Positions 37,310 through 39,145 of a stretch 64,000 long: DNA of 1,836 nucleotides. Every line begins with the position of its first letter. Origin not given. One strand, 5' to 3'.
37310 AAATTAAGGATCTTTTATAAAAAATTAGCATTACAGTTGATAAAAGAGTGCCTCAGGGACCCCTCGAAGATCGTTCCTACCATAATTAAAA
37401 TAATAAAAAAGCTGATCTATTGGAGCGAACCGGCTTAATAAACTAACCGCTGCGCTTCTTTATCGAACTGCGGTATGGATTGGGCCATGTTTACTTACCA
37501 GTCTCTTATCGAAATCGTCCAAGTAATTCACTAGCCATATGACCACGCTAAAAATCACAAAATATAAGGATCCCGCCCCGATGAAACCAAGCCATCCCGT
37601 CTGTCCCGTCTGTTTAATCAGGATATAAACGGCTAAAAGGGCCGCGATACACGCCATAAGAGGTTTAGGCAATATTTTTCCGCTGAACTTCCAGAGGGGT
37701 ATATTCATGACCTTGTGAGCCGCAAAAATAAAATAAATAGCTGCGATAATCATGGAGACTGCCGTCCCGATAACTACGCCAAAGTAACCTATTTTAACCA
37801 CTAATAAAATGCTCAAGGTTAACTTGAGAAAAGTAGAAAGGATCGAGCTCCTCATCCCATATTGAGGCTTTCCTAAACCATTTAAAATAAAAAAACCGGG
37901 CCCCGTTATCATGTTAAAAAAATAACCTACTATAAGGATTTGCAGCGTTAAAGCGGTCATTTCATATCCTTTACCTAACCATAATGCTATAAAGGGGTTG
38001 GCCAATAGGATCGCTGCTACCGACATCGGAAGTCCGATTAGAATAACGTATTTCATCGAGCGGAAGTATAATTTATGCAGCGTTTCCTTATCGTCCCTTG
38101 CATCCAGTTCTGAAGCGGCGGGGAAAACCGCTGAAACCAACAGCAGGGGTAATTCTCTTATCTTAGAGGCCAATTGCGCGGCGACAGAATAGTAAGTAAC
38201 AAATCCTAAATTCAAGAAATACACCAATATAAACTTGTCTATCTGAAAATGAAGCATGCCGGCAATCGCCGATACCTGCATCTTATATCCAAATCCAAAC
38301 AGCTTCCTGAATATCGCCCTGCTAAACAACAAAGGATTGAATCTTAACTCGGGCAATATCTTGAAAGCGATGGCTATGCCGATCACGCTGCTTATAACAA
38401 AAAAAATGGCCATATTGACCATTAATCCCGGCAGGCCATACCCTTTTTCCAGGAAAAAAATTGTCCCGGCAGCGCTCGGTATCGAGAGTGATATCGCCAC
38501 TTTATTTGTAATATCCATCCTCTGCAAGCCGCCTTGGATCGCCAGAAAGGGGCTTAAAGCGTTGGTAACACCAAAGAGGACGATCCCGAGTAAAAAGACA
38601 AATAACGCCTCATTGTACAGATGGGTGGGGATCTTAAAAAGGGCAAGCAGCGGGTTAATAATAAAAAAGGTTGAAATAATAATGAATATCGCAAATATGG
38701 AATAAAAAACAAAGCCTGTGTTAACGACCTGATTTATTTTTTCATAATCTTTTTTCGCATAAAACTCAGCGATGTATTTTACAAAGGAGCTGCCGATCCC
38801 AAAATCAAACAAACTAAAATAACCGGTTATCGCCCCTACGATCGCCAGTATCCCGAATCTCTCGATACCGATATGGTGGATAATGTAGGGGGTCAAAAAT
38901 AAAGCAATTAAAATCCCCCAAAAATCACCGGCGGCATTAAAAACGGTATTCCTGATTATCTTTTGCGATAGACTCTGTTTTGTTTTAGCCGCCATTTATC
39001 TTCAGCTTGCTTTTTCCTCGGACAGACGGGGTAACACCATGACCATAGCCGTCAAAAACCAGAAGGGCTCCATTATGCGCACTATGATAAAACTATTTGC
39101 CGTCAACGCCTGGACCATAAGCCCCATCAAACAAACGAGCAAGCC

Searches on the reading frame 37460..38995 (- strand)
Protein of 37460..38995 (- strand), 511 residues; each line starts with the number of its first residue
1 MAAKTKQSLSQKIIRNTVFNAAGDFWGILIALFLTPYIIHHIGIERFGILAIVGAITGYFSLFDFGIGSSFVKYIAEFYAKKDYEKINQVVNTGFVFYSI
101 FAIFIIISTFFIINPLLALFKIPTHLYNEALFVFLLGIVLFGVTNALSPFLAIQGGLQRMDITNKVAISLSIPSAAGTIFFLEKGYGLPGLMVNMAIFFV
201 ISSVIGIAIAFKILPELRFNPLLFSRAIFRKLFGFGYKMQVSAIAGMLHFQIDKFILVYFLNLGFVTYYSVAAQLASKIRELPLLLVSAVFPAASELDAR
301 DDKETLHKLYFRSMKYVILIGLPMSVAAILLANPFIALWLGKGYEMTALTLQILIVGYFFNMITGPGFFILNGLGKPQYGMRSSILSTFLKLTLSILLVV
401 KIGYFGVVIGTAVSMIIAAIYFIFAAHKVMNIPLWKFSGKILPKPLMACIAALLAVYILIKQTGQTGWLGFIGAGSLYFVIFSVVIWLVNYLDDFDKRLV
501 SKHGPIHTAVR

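Call 50: search_protein_families(library=pfam, proteins=[window:37460-38995:-], max_evalue=0.0001)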
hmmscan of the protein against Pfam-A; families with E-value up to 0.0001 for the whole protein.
window:37460-38995:- (511 aa): 4 families
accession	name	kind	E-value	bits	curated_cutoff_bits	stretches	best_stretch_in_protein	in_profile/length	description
PF01943.22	Polysacc_synt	-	3.5e-16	59.9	28.2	1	14-297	2-273/274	Polysaccharide biosynthesis protein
PF13440.11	Polysacc_synt_3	-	2.3e-15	57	23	1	45-345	9-289/293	Polysaccharide biosynthesis protein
PF01554.23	MatE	-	2.6e-10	40.7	24.9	2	34-172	15-156/161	MatE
PF03023.19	MurJ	-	1.9e-06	27.2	27.4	1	68-468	34-440/451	Lipid II flippase MurJ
